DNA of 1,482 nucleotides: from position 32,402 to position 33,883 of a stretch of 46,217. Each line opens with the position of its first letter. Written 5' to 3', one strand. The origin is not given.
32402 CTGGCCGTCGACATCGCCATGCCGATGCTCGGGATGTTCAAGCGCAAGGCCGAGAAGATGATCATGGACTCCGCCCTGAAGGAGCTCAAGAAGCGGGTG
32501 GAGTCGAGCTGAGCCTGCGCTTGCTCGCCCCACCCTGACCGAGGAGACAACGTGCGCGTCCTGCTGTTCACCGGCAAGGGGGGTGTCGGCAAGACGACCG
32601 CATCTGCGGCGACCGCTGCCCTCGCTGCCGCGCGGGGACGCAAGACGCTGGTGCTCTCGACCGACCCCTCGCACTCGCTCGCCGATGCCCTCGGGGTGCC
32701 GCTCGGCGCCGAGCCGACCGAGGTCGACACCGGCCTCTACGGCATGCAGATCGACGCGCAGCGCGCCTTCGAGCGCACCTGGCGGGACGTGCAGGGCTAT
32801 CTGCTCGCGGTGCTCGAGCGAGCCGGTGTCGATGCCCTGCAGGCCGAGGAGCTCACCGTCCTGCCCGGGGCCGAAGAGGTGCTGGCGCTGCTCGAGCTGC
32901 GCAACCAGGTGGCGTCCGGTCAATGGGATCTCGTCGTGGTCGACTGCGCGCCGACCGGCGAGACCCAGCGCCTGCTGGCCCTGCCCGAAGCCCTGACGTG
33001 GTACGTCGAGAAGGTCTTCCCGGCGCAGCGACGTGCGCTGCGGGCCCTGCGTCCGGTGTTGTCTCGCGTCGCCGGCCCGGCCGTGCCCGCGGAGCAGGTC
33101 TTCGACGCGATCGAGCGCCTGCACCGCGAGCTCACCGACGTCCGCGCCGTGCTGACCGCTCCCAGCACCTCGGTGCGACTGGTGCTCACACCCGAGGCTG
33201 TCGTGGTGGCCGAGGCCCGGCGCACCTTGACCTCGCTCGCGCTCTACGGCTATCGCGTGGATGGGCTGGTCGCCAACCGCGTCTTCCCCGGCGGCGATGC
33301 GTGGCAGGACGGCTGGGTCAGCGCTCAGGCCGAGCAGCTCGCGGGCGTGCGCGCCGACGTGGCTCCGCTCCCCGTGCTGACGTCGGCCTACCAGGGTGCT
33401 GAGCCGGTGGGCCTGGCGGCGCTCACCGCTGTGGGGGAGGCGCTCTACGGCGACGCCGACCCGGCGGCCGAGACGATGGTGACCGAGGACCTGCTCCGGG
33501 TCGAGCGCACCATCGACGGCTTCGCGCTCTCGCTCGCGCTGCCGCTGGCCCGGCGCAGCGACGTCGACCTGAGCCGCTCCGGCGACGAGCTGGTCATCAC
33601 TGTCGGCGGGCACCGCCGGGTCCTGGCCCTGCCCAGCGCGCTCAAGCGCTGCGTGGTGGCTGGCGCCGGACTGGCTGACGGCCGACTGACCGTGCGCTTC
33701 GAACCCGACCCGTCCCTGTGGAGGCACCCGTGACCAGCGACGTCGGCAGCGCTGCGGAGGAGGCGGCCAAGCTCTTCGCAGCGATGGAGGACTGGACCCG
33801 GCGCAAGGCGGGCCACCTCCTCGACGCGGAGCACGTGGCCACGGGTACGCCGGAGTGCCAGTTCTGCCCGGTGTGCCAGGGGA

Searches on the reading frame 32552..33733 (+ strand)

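Call 7: search_protein_families(library=pfam, max_evalue=0.001, proteins=[window:32552-33733:+])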
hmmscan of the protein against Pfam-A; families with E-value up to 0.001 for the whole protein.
window:32552-33733:+ (393 aa): 7 families
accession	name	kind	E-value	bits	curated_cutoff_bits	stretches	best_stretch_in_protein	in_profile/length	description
PF02374.21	ArsA_ATPase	-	2.8e-68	230.8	24.3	1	1-299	1-304/305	Anion-transporting ATPase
PF17886.7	ArsA_HSP20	-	5.2e-21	74.4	22.5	1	322-383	2-63/63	HSP20-like domain found in ArsA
PF13614.12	AAA_31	-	6.9e-09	36.3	27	1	6-140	7-133/177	AAA domain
PF01656.29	CbiA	-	2.1e-08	34.6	25.4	1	6-137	4-54/125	CobQ/CobB/MinD/ParA nucleotide binding domain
PF10609.15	ParA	-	5.8e-06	26.4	27.1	1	3-134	6-121/246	NUBPL iron-transfer P-loop NTPase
PF00142.24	Fer4_NifH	-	0.00028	20.9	25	1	5-41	4-40/271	4Fe-4S iron sulfur cluster binding proteins, NifH/frxC family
PF13604.12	AAA_30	-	0.00065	19.9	27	0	2-102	19-109/191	AAA domain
